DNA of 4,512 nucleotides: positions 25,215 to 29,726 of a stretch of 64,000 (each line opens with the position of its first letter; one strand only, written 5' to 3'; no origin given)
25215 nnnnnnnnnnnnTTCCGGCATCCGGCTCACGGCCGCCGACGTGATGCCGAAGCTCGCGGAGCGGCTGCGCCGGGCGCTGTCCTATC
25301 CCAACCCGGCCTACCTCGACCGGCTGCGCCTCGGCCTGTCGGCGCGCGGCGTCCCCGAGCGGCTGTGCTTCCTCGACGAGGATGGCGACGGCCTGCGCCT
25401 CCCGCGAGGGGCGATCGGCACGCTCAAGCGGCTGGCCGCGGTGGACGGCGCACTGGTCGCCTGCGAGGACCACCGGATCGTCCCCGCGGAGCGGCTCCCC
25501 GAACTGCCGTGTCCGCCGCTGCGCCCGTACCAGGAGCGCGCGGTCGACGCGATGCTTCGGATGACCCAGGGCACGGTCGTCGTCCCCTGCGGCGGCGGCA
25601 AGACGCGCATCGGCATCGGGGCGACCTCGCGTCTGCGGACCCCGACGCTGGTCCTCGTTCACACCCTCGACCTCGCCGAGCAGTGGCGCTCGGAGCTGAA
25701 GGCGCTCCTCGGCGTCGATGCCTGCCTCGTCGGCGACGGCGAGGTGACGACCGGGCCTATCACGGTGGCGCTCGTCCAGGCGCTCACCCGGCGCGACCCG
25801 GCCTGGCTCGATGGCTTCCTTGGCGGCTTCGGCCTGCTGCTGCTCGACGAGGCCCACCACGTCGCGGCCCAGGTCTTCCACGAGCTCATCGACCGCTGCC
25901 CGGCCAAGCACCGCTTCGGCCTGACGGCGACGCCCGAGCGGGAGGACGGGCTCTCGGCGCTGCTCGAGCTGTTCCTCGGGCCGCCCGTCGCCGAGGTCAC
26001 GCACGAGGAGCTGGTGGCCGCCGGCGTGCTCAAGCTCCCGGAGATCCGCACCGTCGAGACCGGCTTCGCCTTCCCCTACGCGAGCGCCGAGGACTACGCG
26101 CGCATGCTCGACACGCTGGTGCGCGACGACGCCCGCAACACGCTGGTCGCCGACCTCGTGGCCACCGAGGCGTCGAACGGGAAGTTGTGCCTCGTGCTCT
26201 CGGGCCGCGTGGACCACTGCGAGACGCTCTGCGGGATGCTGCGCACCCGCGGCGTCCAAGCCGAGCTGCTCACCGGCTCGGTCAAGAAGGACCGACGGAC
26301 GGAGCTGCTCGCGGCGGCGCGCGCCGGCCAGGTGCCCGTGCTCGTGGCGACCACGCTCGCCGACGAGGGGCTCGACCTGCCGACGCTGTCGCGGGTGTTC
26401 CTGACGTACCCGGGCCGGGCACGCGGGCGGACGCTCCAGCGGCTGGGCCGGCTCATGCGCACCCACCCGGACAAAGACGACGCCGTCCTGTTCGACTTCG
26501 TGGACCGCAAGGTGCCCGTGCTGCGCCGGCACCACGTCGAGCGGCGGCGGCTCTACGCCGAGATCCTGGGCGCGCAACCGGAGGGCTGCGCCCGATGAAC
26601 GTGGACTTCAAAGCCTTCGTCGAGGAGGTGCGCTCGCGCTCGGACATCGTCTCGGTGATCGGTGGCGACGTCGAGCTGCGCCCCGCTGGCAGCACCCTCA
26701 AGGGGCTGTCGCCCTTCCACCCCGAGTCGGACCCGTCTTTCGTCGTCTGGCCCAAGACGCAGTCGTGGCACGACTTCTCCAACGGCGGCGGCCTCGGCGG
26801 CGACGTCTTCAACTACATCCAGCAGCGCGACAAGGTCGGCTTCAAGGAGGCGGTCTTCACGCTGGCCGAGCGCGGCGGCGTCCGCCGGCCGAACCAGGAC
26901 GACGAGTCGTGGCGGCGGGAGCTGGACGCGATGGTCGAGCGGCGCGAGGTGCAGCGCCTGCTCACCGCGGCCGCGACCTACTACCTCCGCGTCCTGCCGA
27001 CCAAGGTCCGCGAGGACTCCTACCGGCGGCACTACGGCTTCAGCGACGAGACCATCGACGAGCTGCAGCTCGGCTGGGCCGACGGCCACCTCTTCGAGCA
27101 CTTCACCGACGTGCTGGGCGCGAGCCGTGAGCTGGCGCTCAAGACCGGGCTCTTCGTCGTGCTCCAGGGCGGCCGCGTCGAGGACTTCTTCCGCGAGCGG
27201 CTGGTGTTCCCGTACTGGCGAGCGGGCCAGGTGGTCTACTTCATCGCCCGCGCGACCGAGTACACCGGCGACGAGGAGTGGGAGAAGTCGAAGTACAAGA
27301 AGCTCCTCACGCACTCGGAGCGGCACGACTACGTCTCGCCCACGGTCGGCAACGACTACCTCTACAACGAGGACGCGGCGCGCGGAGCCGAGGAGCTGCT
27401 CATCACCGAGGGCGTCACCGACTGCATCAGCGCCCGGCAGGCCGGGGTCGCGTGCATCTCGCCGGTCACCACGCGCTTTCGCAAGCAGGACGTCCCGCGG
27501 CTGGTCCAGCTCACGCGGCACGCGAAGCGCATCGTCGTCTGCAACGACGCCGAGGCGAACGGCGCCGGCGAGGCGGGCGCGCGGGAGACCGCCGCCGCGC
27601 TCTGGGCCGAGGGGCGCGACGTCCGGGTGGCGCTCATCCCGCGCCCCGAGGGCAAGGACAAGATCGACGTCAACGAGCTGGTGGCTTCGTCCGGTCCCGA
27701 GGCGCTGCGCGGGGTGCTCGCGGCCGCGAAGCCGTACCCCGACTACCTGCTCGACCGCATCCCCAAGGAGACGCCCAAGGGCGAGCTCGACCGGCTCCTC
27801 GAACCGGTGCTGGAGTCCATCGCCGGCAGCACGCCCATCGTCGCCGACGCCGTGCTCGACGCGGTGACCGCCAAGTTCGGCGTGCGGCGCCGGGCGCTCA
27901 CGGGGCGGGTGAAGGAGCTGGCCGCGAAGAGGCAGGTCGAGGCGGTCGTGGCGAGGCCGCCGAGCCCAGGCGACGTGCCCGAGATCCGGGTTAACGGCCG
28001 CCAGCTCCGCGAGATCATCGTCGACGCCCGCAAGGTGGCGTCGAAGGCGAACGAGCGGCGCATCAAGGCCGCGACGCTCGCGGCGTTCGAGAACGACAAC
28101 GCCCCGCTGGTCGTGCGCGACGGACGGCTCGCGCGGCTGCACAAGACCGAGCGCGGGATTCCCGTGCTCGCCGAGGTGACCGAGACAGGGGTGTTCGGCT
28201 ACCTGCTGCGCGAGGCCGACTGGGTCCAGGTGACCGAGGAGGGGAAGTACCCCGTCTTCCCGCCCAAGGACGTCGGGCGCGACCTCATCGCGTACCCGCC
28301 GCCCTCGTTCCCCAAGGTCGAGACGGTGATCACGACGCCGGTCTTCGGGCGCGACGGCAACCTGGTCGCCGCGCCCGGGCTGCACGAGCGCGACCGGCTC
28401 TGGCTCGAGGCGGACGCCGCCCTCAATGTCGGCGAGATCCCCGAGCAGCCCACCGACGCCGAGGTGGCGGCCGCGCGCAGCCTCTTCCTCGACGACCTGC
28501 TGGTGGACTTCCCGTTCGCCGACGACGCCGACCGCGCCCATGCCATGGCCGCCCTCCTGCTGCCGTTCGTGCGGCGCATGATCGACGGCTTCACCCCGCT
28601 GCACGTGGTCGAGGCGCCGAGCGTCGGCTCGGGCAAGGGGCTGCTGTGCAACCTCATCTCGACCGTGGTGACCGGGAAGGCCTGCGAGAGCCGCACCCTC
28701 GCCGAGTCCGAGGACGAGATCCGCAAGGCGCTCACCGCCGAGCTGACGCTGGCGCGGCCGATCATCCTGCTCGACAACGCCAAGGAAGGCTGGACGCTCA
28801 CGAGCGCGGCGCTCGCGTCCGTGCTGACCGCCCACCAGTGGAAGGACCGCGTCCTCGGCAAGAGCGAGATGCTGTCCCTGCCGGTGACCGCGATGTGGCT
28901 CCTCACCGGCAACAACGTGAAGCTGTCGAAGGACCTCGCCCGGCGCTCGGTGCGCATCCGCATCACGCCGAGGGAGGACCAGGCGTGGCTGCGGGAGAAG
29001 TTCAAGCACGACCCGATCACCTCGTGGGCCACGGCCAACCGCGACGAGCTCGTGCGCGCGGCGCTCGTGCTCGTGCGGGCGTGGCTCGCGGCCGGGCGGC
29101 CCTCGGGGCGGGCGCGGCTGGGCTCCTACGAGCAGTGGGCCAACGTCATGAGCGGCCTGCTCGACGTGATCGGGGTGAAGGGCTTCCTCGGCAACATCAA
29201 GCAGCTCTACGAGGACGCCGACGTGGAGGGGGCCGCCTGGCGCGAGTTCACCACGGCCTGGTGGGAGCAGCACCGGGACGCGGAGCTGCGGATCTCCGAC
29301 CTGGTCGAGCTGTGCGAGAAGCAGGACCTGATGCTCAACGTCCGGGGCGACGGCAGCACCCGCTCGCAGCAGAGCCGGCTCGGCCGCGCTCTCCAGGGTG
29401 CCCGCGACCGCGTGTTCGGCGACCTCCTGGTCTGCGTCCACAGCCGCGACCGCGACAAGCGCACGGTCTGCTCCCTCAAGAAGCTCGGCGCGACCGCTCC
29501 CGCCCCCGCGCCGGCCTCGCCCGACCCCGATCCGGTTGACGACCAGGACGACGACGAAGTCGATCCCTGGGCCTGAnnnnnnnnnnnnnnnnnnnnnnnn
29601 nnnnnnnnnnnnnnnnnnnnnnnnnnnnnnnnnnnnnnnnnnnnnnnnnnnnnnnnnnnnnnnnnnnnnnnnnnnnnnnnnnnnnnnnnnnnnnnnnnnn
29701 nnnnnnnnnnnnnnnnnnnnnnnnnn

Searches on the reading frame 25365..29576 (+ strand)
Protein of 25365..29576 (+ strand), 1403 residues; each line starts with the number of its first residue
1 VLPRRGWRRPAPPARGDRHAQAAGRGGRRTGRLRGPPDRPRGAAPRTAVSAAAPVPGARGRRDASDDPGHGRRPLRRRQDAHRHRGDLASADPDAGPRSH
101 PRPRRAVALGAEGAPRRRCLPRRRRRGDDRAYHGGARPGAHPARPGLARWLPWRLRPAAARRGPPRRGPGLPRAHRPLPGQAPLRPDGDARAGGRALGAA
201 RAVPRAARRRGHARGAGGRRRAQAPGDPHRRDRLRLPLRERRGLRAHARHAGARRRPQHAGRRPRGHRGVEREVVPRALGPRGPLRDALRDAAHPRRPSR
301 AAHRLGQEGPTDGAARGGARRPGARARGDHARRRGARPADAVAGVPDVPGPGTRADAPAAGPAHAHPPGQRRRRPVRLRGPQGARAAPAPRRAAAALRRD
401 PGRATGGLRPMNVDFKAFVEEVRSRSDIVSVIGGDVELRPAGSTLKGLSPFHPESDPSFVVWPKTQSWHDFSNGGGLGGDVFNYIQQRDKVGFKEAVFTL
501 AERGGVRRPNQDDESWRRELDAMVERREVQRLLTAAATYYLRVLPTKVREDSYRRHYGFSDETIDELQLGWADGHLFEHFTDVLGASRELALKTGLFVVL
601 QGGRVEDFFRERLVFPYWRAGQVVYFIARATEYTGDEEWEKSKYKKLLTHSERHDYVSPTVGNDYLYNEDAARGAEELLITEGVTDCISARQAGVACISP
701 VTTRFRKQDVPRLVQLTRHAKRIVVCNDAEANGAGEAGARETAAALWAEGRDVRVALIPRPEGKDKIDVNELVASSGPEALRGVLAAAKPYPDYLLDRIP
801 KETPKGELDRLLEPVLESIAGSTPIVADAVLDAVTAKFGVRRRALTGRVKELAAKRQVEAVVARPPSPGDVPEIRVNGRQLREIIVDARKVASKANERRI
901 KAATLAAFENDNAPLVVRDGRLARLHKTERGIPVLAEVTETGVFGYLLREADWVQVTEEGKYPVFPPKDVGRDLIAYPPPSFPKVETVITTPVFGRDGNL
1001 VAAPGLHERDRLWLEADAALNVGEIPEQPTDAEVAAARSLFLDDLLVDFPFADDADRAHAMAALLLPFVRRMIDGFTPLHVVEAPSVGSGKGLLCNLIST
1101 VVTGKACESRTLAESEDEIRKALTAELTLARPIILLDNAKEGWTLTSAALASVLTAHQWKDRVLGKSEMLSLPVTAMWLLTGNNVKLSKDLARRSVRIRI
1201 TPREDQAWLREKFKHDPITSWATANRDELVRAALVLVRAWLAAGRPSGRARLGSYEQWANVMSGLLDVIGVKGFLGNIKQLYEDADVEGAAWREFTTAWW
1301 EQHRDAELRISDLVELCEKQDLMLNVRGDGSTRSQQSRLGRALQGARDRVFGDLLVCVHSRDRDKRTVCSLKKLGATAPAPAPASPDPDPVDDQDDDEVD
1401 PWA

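Call 8: search_protein_families(library=pfam, proteins=[window:25365-29576:+], max_evalue=0.01)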
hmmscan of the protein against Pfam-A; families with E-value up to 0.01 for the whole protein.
window:25365-29576:+ (1403 aa): 5 families
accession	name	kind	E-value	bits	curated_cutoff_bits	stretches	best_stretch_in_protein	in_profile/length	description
PF01807.25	Zn_ribbon_DnaG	-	2.3e-18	66.2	24.9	1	417-509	4-94/98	CHC2 zinc finger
PF08275.17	DNAG_N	-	4.4e-07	30.5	26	1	551-644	15-106/128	DNA primase catalytic core, N-terminal domain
PF13155.12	Toprim_2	-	3.1e-06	27.9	22.1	1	680-765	2-83/88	Toprim-like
PF13362.12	Toprim_3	-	2.1e-05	25.3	27.2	1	678-778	2-94/95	Toprim domain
PF13662.12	Toprim_4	-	0.0041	17.8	25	0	677-755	2-83/85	Toprim domain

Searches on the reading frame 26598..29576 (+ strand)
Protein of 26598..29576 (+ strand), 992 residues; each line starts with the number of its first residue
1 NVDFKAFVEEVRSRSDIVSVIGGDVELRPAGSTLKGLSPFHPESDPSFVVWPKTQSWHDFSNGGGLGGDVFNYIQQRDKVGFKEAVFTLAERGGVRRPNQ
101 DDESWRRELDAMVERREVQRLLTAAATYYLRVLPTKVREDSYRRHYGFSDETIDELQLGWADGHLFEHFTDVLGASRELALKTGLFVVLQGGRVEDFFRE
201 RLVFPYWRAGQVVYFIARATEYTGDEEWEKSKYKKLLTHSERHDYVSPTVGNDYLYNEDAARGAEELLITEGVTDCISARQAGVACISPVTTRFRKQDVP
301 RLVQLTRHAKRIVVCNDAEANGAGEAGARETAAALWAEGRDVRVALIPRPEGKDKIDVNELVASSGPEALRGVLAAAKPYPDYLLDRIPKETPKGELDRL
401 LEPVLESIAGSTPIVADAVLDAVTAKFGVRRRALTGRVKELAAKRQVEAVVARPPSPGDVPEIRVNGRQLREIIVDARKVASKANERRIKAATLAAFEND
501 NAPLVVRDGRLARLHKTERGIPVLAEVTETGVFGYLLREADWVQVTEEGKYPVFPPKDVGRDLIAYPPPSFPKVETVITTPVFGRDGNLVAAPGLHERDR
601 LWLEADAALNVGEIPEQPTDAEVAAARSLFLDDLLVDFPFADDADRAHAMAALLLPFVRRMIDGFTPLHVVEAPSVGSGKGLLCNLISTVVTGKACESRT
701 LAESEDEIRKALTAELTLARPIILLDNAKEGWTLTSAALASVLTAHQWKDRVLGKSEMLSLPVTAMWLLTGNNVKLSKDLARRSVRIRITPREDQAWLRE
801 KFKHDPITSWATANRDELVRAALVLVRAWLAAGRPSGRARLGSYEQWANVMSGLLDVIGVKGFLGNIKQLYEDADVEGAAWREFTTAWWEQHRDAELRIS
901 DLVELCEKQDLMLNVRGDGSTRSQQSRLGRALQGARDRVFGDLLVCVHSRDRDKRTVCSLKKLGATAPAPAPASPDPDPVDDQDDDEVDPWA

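Call 12: search_protein_families(library=phrogs, proteins=[window:26598-29576:+], max_evalue=0.001)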
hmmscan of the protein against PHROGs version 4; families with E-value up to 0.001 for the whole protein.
window:26598-29576:+ (992 aa): 11 families
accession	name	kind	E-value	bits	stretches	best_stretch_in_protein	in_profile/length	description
phrog_10537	-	unknown function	1.6e-80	272.3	1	540-969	790-1225/1229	-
phrog_29234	-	unknown function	8.3e-51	174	1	571-891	462-775/887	-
phrog_6444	-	DNA, RNA and nucleotide metabolism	2.5e-50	172.9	1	6-458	8-441/577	DNA primase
phrog_19930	-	DNA, RNA and nucleotide metabolism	7.2e-45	154.5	1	571-953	479-851/865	DNA polymerase/primase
phrog_47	-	DNA, RNA and nucleotide metabolism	1.3e-26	94.5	1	37-385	54-349/947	DNA primase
phrog_18097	-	DNA, RNA and nucleotide metabolism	6.9e-15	56.1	1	9-110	8-106/199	DNA primase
phrog_22657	-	unknown function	2.2e-11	43.2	1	5-322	6-314/1185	-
phrog_239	-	DNA, RNA and nucleotide metabolism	7.8e-08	32.7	1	199-381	142-316/801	DNA primase/helicase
phrog_1139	-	DNA, RNA and nucleotide metabolism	1.4e-05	24.3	1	262-369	172-276/895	DNA primase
phrog_510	-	DNA, RNA and nucleotide metabolism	1.7e-05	24.8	0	264-354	245-340/667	DNA primase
phrog_849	-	DNA, RNA and nucleotide metabolism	2.2e-05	24.6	1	198-376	181-342/435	DNA primase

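Call 14: find_related_loci(query=window:26598-29576:+, collection=genome_contigs, flank=6000)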
Query window:26598-29576:+ (992 aa) in genome_contigs; peptide patterns used: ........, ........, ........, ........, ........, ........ (x = any residue, [..] = any of these).
58 stretches matched a pattern; 16 encode a relative of the query (tblastn E <= 1e-3); 16 distinct loci.
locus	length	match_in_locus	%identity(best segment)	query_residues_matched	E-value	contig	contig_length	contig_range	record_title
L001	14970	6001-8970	74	1-992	0e+0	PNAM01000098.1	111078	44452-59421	MAG: Myxococcales bacterium isolate palsa_1104 73.20110800_P1D.52_contig_4015, whole genome shotgun sequence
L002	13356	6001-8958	71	1-991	0e+0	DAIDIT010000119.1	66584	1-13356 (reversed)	MAG TPA_asm: Proteobacteria bacterium isolate clean368 k141_1220610, whole genome shotgun sequence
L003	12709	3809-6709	65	4-992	0e+0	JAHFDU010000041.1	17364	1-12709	MAG: Myxococcales bacterium isolate nzgw252 NODE_1431_length_17365_cov_2.658548, whole genome shotgun sequence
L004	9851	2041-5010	41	38-992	0e+0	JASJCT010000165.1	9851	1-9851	MAG: Myxococcota bacterium isolate MO_167.B37 MO_167.c_6011, whole genome shotgun sequence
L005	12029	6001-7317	67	2-440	0e+0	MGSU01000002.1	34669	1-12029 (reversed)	MAG: Deltaproteobacteria bacterium RIFOXYA12_FULL_61_11 rifixya3_full_scaffold_1024, whole genome shotgun sequence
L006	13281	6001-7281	61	4-430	2e-158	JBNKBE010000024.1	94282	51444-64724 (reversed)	MAG: Polyangiaceae bacterium isolate F2.bin.4.strict NODE_24_length_94282_cov_7.880166, whole genome shotgun sequence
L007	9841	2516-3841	59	4-445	2e-158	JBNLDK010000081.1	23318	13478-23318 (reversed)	MAG: Polyangiaceae bacterium isolate C1C2.bin.51.orig k141_1335875, whole genome shotgun sequence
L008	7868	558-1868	57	22-464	7e-158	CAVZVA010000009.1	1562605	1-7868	MAG: uncultured delta proteobacterium isolate MFD02416.bin.1.77 genome assembly, contig: contig_68372, whole genome shot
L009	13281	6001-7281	60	4-430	2e-157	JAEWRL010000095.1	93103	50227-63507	MAG: Proteobacteria bacterium isolate OH_SBrB_57 k127_723944, whole genome shotgun sequence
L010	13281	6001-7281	60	4-430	6e-156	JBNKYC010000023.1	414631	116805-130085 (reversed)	MAG: Polyangiaceae bacterium isolate D1D2.bin.32.orig k141_107427, whole genome shotgun sequence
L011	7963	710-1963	60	4-421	3e-156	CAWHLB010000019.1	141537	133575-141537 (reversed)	MAG: uncultured delta proteobacterium isolate MFD02416.bin.2.203 genome assembly, contig: contig_43273, whole genome sho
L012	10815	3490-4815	59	4-445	7e-156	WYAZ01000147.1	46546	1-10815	MAG: Deltaproteobacteria bacterium isolate PRO2 k127_624387, whole genome shotgun sequence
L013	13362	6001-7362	57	4-457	9e-155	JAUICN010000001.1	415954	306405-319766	MAG: Polyangia bacterium isolate 7_bin.33 NODE_38_length_415954_cov_1.963903, whole genome shotgun sequence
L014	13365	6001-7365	56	4-464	9e-164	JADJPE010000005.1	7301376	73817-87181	MAG: Deltaproteobacteria bacterium isolate Fred_18-Q3-R57-64_BATAC.308 tig01546525-10-72987380, whole genome shotgun seq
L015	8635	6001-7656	27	5-526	7e-32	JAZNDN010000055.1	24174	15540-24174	MAG: Eubacteriales bacterium isolate T1900044726_TS20190192.MAGScoT_cleanbin_000069 SGB_1956_k141_4185754, whole genome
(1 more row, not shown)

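Call 35: search_protein_families(library=pfam, proteins=[L005:7201-9120:+], max_evalue=1)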
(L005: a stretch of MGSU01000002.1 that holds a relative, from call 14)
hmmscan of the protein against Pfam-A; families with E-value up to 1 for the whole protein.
L005:7201-9120:+ (639 aa): 6 families
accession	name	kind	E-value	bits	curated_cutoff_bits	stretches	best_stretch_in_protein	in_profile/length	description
PF25201.1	nSTAND6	-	0.0098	16.4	27.7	1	257-284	12-39/148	Novel STAND NTPase 6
PF20720.3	nSTAND3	-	0.089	12.9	27.2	1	247-289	1-43/155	Novel STAND NTPase 3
PF13191.12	AAA_16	-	0.13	13.2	32.6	1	264-312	25-82/167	AAA ATPase domain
PF13173.12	AAA_14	-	0.17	12.3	27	1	264-338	3-84/129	AAA domain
PF24883.2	NPHP3_N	-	0.21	12.2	24.8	1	261-287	20-46/164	Nephrocystin 3, N-terminal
PF00580.27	UvrD-helicase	-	0.25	11.4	23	1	266-354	16-98/271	UvrD/REP helicase N-terminal domain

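Call 67: search_protein_families(library=ncbifam, proteins=[window:26598-29576:+], max_evalue=0.01)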
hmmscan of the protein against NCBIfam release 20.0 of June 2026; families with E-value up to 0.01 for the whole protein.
window:26598-29576:+ (992 aa): 1 family
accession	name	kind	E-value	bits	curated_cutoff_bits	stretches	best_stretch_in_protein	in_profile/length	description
TIGR01391.1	dnaG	equivalog_domain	6.1e-47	160.4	283.6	1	6-395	5-378/414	DNA primase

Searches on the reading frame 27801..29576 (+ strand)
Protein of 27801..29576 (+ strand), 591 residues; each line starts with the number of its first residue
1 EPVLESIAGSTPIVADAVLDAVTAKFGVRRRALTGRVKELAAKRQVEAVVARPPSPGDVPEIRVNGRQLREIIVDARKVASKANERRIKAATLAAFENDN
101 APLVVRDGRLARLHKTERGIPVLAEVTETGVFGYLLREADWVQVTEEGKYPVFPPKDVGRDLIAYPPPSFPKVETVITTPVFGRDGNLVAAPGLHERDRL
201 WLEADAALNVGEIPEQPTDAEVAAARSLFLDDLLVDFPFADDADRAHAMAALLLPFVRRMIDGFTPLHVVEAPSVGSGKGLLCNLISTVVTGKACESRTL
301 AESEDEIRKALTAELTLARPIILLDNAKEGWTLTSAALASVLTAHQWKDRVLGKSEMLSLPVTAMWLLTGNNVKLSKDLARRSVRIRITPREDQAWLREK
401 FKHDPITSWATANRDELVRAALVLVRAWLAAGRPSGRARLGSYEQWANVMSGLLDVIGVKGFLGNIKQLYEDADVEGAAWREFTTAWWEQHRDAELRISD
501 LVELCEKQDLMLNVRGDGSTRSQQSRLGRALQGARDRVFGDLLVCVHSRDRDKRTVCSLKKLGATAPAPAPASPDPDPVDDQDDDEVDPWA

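Call 34: search_solved_structures(query=window:27801-29576:+, max_evalue=1)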
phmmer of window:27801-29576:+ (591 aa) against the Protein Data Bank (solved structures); distinct sequences matched with E-value up to 1: 0.

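Call 35: search_protein_families(library=pfam, proteins=[window:27801-29576:+], max_evalue=1)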
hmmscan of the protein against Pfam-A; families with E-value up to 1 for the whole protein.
window:27801-29576:+ (591 aa): 0 families
